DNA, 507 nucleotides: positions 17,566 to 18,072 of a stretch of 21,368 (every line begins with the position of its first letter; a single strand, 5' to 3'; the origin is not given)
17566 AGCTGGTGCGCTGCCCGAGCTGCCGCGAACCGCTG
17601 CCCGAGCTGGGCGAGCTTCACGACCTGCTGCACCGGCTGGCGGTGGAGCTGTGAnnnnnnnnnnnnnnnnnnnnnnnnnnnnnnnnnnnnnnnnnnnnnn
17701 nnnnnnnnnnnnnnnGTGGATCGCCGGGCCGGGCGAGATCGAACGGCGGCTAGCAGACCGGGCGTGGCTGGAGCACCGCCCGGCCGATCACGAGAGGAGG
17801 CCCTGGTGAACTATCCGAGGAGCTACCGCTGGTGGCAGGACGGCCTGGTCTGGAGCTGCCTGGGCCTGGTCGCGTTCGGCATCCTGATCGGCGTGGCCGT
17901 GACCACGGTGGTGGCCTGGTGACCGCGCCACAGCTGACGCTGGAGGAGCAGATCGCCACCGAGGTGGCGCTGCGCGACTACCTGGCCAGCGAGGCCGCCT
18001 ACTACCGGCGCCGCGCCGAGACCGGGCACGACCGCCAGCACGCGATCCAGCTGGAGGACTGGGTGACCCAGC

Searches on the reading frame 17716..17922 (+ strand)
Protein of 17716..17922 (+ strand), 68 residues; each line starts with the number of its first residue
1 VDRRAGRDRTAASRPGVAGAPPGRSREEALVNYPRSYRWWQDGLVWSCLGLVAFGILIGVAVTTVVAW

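Call 37: search_protein_families(library=pfam, proteins=[window:17716-17922:+], max_evalue=0.1)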
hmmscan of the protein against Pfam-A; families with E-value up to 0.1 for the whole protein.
window:17716-17922:+ (68 aa): 1 family
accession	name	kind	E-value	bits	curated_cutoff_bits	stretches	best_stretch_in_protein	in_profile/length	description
PF11670.13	MSP1a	-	0.067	12.9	27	1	43-67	53-77/252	Major surface protein 1a (MSP1a)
